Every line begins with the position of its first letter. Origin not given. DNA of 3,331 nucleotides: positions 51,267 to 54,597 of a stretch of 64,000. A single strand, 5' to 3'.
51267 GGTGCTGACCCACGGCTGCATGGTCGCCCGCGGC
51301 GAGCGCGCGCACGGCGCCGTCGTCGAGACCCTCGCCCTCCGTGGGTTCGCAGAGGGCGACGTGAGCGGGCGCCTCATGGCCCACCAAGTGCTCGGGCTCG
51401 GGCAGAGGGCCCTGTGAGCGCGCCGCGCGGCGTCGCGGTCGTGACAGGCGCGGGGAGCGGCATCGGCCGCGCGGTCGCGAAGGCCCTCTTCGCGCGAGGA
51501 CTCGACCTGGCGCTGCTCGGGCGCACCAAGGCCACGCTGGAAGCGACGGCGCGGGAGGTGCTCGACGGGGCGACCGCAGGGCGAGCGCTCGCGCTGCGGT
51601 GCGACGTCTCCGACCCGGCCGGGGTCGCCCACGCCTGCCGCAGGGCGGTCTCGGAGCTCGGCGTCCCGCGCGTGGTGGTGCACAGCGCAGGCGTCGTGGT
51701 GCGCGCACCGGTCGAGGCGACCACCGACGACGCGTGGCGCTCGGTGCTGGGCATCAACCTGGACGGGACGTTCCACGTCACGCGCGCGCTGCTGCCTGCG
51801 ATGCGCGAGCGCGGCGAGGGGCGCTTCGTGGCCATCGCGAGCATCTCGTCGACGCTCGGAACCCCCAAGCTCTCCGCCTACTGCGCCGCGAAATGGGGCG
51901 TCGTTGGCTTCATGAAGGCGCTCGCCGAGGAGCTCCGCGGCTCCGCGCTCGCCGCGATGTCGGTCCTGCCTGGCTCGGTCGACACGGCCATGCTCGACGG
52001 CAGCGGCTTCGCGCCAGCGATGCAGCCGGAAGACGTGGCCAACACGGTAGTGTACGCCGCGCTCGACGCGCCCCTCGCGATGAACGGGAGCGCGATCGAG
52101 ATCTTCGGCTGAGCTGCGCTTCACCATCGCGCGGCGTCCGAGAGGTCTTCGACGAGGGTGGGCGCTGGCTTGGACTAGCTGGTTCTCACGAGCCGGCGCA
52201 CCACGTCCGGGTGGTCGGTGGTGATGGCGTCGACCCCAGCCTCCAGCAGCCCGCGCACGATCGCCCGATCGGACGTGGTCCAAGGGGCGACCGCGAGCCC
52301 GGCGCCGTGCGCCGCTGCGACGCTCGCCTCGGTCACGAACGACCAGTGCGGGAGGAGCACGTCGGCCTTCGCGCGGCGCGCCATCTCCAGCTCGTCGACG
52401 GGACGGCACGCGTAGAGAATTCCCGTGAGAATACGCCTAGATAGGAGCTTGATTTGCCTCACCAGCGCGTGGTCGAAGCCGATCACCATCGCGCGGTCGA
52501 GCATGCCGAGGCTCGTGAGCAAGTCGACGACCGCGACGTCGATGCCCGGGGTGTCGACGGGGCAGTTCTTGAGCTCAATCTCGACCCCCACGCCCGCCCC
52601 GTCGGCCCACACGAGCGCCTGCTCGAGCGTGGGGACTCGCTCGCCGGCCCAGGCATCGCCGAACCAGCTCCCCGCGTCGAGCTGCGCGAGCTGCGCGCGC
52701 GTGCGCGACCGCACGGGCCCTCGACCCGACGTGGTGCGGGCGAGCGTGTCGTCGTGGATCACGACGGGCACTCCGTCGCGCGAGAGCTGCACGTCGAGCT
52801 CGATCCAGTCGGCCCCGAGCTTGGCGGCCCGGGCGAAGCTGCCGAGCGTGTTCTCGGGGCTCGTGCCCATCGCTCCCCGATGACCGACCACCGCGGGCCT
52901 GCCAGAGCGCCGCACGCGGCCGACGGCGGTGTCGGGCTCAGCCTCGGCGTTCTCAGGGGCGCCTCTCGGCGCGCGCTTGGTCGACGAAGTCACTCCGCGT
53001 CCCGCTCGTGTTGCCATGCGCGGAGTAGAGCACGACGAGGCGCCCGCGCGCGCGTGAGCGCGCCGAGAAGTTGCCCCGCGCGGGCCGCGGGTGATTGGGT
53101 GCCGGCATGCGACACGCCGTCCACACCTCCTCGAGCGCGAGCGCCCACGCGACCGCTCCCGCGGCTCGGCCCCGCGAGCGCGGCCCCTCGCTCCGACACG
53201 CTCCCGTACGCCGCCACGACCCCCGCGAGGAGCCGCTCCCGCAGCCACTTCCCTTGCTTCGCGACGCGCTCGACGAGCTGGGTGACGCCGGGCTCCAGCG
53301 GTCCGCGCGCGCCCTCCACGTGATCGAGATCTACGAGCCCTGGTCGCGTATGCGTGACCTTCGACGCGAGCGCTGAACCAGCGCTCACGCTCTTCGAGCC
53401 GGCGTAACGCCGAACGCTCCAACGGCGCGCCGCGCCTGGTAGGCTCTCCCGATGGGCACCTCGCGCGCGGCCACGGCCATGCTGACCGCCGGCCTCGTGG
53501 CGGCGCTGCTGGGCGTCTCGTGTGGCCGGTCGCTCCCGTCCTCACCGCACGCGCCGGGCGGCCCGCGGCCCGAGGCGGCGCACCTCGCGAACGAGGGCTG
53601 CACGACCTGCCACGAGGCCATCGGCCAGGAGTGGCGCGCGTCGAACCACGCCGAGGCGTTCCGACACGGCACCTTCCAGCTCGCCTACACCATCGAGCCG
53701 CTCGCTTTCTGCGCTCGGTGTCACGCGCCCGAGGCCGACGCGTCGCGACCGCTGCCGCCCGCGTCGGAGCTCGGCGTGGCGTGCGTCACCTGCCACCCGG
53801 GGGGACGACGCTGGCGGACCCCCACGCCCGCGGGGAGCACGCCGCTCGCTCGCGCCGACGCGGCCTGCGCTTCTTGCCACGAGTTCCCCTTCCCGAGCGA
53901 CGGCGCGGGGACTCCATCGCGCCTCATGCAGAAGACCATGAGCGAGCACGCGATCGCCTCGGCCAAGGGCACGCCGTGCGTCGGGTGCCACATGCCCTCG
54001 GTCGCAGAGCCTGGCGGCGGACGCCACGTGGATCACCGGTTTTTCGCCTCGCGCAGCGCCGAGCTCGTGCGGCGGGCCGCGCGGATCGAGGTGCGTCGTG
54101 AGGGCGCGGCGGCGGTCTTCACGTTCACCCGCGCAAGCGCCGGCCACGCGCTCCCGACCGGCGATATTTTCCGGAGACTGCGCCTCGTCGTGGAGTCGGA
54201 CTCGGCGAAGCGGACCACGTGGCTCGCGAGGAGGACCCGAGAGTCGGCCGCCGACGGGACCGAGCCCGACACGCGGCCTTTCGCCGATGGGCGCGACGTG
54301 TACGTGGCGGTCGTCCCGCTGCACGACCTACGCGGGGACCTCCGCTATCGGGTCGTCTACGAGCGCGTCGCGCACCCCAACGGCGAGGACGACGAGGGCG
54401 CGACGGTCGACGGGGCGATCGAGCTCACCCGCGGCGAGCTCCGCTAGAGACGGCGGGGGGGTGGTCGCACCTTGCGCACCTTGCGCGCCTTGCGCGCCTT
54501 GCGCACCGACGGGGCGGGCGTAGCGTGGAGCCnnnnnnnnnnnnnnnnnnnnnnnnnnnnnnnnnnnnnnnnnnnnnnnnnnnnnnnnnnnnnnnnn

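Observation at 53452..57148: Putative operon of penta-heme cytochrome c lipoprotein, secreted Cys protein, orphan Lon N-domain protein, Rieske protein and GIDE-like membrane protein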

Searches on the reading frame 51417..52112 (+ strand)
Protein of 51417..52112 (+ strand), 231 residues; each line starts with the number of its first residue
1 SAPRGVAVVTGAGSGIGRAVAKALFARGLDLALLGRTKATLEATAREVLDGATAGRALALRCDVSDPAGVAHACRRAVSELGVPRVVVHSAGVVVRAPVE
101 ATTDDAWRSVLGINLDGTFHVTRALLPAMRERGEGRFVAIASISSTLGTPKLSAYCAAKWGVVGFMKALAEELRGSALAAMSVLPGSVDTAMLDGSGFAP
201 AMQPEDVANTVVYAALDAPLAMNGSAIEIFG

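Call 56: search_protein_families(library=pfam, proteins=[window:51417-52112:+], max_evalue=0.01)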
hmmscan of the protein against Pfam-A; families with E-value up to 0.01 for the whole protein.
window:51417-52112:+ (231 aa): 6 families
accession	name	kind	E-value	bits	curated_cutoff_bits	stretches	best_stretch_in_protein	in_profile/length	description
PF00106.31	adh_short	-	7.3e-47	159.8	26.6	1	6-194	2-188/195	short chain dehydrogenase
PF13561.12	adh_short_C2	-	2.9e-37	128.9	27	1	11-213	1-215/236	Enoyl-(Acyl carrier protein) reductase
PF08659.16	KR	-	6e-22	78.9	22.6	1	5-184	1-174/180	KR domain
PF01370.27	Epimerase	-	5.3e-05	23.2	20.9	1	8-148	2-120/240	NAD dependent epimerase/dehydratase family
PF13460.12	NAD_binding_10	-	0.00018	21.9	27.2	1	11-186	1-144/184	NAD(P)H-binding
PF10756.15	bPH_6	-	0.0033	17.8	22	1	84-128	2-45/73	Bacterial PH domain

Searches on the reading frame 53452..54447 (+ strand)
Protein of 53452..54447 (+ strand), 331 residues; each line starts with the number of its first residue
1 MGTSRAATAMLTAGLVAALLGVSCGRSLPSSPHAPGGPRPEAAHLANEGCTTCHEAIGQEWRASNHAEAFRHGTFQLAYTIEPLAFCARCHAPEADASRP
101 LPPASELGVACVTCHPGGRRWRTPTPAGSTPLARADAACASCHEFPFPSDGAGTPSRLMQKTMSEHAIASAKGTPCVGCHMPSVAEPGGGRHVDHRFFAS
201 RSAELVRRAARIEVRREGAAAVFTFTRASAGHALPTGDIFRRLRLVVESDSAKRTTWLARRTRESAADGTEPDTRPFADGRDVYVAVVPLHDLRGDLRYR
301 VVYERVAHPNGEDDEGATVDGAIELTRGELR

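Call 3: search_protein_families(library=pfam, proteins=[window:53452-54447:+], max_evalue=0.1)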
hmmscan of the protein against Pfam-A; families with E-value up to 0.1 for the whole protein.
window:53452-54447:+ (331 aa): 9 families
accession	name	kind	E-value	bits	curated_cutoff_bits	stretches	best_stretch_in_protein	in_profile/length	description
PF14522.11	Cytochrome_C7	-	8.7e-10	38.7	24.8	2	43-115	7-66/67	Cytochrome c7 and related cytochrome c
PF13435.11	Cytochrome_C554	-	4.8e-06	27.9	20.8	1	50-115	2-83/84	Cytochrome c554 and c-prime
PF14537.11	Cytochrom_c3_2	-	2.2e-05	25.3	25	1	106-181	4-65/79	Cytochrome c3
PF22113.1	Mtrc-MtrF_II-IV_dom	-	6.5e-05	23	30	1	47-183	28-166/176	Outer membrane cytochrome MtrC/MtrF-like, domains II/IV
PF09699.15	Paired_CXXCH_1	-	0.00046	20.3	20.6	1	87-117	9-38/41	Doubled CXXCH motif (Paired_CXXCH_1)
PF22678.1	Cytochrom_c_NrfB-like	-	0.0083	17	27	0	50-115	1-65/89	Cytochrome c-type protein NrfB-like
PF02085.21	Cytochrom_CIII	-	0.024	15.4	22.9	0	109-184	31-86/101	Class III cytochrome C family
PF13442.11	Cytochrome_CBB3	-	0.043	14.6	27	0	135-164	10-33/68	Cytochrome C oxidase, cbb3-type, subunit III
PF03264.19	Cytochrom_NNT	-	0.051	13.7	24.1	0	135-181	124-165/174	NapC/NirT cytochrome c family, N-terminal region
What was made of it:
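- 53452..54447 (+): Pentaheme c-type cytochrome, a predicted lipoprotein of 331 aa. It is unit 1 together with the Cys-rich lipoprotein. Pfam Cytochrome_C7 E=8.7e-10 and C554 E=4.8e-6 (call 3).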

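Call 4: search_protein_families(library=ncbifam, proteins=[window:53452-54447:+], max_evalue=0.1)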
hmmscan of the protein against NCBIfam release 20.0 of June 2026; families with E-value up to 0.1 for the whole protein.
window:53452-54447:+ (331 aa): 8 families
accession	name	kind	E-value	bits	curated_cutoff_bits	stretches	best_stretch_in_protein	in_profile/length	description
NF041198.1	UshA_like_PCGU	equivalog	2.3e-07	29.8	275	1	42-144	403-509/519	UshA-like (seleno)protein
TIGR03508.1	decahem_SO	subfamily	1.1e-05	25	192.2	1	42-182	29-152/258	DmsE family decaheme c-type cytochrome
NF040886.1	cyt_C_like_Sec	equivalog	0.00015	20.5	250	0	47-115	45-111/423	multiheme c-type cytochrome (seleno)protein ExtKL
NF041028.1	decahem_GSU2203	exception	0.0012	18.2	325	1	41-146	30-135/317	GSU2203 family decaheme c-type cytochrome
TIGR03507.1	decahem_SO1788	subfamily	0.0013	17.2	209.3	2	110-185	245-307/672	OmcA/MtrC family decaheme c-type cytochrome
NF008659.0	PRK11659.1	equivalog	0.0026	17.5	184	0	109-183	47-120/188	cytochrome c nitrite reductase pentaheme subunit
NF045722.1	c3_cytochr_TmcA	equivalog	0.029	14.2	114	1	69-144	45-111/125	acidic tetraheme cytochrome c3 TmcA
NF041781.1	mnquin_red_QrcA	equivalog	0.09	12.4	180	0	42-115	113-173/174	menaquinone reductase multiheme cytochrome c subunit QrcA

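Call 28: search_solved_structures(query=window:53452-54447:+, max_evalue=1)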
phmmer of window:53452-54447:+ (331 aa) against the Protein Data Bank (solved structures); distinct sequences matched with E-value up to 1: 19.
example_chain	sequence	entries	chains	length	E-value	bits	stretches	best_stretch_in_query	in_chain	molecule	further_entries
5ze8_A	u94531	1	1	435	2.1e-07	33.9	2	133-258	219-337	cytochrome c552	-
2ozy_A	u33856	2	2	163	0.019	17.6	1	108-186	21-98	Cytochrome c-type protein nrfB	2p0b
3ubr_A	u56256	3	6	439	0.31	13.6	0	171-196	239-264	Cytochrome c-552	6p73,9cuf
4rcy_A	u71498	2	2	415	0.38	13.3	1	44-100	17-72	Translation initiation factor 2 subunit gamma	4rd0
4rd1_A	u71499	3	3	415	0.53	12.9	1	47-100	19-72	Translation initiation factor 2 subunit gamma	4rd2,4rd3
4m4s_A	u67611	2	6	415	0.53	12.9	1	47-100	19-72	Translation initiation factor 2 subunit gamma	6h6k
6r8s_A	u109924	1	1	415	0.53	12.9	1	47-100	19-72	Translation initiation factor 2 subunit gamma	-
6r8t_A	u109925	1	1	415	0.53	12.9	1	47-100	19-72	Translation initiation factor 2 subunit gamma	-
4qfm_A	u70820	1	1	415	0.53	12.9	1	47-100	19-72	Translation initiation factor 2 subunit gamma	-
2pmd_A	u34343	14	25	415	0.53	12.9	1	47-100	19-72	Translation initiation factor 2 gamma subunit | Translation initiation factor 2 subunit gamma | aIF2-gamma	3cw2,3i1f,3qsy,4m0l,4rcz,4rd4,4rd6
2aho_A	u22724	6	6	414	0.53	12.9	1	47-100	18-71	Translation initiation factor 2 gamma subunit | Translation initiation factor 2 subunit gamma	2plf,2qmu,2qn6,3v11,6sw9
2ot4_A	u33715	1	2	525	0.61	12.7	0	87-149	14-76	Eight-heme nitrite reductase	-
2zo5_A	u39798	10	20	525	0.61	12.7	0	87-149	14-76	Eight-heme nitrite reductase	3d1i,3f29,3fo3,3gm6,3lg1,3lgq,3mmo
4q0t_A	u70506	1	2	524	0.61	12.7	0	87-149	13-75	Eight-heme nitrite reductase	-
3rkh_A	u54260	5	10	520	0.79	12.3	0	88-149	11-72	Eight-heme nitrite reductase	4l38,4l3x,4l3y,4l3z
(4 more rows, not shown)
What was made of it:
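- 53452..54447 (+): Best solved relative is 5ze8 cytochrome c552, E=2e-7 over a partial alignment (call 28).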

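Call 57: search_protein_families(library=padloc, proteins=[window:53452-54447:+], max_evalue=0.01)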
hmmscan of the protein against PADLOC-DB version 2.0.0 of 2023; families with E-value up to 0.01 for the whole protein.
window:53452-54447:+ (331 aa): 0 families
